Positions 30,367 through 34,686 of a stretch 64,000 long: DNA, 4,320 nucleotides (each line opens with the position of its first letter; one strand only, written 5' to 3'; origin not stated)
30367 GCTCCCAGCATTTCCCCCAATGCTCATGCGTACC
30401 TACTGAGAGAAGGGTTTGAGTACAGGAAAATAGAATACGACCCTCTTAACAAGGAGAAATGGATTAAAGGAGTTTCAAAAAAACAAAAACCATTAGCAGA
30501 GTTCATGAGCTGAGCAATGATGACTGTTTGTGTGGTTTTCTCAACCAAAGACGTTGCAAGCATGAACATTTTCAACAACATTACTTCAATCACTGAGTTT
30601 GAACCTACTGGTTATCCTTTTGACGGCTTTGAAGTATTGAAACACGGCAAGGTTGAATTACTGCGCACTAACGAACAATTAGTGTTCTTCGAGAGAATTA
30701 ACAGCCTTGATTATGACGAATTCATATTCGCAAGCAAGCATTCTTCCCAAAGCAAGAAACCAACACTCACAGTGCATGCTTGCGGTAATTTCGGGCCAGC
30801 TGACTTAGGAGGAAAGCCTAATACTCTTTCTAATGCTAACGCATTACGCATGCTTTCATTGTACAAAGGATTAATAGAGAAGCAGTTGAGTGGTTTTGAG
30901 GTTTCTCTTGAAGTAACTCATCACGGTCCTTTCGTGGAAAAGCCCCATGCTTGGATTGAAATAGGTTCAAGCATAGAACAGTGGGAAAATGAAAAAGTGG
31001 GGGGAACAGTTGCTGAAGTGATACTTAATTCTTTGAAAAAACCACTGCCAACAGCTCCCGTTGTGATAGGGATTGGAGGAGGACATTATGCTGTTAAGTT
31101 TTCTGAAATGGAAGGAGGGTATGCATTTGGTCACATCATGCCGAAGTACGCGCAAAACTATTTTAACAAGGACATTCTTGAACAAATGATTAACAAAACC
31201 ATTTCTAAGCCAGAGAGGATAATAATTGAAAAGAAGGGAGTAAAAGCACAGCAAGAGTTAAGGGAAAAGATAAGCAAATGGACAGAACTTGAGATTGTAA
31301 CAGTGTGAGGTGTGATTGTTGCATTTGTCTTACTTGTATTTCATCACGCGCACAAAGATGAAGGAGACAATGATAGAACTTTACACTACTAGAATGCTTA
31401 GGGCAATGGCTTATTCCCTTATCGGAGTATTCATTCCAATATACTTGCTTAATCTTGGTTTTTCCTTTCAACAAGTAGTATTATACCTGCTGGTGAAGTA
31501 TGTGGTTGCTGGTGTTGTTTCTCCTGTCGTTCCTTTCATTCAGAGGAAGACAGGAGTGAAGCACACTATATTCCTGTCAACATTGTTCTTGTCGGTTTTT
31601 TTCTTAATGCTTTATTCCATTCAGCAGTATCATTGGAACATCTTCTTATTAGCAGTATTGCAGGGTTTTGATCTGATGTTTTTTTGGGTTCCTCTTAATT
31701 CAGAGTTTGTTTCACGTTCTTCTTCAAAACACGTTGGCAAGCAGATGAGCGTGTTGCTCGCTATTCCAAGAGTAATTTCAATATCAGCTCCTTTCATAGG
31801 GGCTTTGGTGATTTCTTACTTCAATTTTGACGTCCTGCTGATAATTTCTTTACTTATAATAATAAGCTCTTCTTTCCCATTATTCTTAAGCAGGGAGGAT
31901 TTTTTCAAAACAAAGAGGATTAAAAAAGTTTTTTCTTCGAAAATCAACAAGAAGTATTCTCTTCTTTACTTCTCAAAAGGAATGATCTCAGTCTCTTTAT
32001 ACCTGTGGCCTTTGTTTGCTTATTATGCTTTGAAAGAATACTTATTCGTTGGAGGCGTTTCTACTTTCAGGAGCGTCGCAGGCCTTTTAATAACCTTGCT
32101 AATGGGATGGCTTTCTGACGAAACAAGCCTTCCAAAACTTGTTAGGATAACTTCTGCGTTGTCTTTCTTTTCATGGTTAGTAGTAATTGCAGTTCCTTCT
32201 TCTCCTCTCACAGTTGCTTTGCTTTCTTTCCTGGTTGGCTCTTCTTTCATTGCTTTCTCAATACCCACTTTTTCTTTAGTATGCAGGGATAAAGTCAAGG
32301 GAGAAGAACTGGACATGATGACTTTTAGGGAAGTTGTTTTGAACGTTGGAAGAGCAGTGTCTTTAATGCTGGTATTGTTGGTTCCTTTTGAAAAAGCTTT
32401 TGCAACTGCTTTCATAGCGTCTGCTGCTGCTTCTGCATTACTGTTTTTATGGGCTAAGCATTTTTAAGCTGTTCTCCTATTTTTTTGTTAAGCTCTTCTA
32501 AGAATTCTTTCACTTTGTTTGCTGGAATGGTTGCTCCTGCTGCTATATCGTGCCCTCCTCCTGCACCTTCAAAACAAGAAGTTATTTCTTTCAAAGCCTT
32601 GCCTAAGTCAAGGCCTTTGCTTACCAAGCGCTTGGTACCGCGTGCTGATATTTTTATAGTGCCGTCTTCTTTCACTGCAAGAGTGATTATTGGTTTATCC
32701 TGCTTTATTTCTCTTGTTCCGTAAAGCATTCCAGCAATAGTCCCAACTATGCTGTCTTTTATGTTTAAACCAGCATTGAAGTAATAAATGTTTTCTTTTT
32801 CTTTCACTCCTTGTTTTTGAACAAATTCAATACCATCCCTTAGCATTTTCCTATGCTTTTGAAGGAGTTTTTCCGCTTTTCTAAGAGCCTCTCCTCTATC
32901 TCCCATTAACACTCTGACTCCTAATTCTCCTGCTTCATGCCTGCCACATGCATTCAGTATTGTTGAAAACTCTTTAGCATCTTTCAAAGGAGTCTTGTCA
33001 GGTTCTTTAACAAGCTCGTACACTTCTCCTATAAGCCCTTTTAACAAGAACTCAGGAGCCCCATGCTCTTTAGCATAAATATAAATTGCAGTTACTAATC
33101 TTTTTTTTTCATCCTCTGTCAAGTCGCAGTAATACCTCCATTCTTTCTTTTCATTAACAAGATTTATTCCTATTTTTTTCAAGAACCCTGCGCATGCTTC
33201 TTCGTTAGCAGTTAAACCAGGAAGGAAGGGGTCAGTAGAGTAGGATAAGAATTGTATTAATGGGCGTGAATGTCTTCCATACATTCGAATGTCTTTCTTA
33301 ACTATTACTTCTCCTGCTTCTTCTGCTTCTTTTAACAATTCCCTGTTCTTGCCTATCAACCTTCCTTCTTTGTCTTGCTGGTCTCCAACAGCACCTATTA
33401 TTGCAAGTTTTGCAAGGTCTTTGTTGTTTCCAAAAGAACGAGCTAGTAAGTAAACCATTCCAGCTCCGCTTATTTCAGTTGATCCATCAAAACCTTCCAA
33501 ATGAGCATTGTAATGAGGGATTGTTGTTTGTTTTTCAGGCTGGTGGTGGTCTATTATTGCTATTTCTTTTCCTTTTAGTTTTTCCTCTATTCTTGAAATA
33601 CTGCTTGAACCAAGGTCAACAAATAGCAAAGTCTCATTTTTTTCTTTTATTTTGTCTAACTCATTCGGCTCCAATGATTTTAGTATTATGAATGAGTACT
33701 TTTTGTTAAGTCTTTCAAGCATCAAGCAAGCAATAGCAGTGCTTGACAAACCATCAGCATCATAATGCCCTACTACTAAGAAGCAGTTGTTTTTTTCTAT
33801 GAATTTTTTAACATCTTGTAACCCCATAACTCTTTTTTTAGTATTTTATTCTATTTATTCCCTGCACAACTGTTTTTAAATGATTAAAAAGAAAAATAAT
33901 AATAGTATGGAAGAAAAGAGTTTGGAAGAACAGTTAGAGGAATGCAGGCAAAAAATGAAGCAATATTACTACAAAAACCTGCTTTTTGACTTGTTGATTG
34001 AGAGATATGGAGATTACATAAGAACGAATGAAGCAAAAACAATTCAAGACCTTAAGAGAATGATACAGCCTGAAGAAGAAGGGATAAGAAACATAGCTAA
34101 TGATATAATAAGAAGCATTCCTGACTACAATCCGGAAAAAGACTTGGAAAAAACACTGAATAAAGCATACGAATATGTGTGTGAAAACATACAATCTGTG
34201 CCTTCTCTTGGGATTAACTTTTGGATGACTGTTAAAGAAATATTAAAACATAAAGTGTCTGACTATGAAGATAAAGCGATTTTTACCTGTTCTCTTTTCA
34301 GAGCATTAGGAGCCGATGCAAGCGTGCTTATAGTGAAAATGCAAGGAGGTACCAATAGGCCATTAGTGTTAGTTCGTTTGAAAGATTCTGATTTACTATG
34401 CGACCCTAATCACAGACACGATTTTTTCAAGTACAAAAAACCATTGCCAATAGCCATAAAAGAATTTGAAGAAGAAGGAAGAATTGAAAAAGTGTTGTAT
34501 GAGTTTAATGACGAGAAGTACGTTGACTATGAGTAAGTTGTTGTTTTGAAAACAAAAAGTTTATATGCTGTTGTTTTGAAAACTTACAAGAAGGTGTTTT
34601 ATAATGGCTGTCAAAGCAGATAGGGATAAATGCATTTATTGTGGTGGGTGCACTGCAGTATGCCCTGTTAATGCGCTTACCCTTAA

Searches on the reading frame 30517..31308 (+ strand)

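Call 44: search_protein_families(library=pfam, proteins=[window:30517-31308:+], max_evalue=0.0001)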
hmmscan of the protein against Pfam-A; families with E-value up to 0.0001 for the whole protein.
window:30517-31308:+ (263 aa): 1 family
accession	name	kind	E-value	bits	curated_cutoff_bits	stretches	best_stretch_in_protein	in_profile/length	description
PF04414.18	tRNA_deacylase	-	1.2e-58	198.5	33.6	1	64-253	3-194/205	D-aminoacyl-tRNA deacylase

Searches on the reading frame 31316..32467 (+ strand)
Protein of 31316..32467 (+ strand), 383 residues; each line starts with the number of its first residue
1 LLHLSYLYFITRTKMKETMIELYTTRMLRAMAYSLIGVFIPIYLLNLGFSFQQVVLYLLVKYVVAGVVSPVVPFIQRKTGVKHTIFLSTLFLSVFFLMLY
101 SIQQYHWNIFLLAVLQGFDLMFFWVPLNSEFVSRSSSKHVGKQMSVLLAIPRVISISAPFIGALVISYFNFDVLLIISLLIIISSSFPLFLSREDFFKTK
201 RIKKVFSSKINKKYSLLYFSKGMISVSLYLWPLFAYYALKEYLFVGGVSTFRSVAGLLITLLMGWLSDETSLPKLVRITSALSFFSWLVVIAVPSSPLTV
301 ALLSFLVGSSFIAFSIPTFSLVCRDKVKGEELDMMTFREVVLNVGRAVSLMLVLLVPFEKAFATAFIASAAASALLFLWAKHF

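Call 44: search_protein_families(library=pfam, proteins=[window:31316-32467:+], max_evalue=0.0001)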
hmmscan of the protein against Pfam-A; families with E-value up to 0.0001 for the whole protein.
window:31316-32467:+ (383 aa): 1 family
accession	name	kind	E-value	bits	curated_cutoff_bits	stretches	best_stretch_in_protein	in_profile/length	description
PF07690.21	MFS_1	-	4.2e-13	49.4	33.4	1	25-207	4-187/347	Major Facilitator Superfamily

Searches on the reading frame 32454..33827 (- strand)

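Call 44: search_protein_families(library=pfam, proteins=[window:32454-33827:-], max_evalue=0.0001)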
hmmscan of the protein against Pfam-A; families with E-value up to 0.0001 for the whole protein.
window:32454-33827:- (457 aa): 3 families
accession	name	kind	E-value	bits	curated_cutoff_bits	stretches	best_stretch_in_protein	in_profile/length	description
PF21763.2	DHH_CID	-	1.9e-22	79.9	27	1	182-266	1-84/84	DHH-CID domain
PF02272.25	DHHA1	-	9.1e-18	65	25.9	1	353-451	10-101/102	DHHA1 domain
PF01368.27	DHH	-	2.3e-15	57.4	28.1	1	17-145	3-124/125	DHH family, N-terminal domain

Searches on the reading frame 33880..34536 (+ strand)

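Call 44: search_protein_families(library=pfam, proteins=[window:33880-34536:+], max_evalue=0.0001)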
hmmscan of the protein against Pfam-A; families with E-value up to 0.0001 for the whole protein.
window:33880-34536:+ (218 aa): 1 family
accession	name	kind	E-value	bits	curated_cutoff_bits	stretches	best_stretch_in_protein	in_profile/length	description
PF24656.1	CEPT76_peptidase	-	2.4e-06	28.2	27.8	1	114-170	2-58/121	CEP76 peptidase-like domain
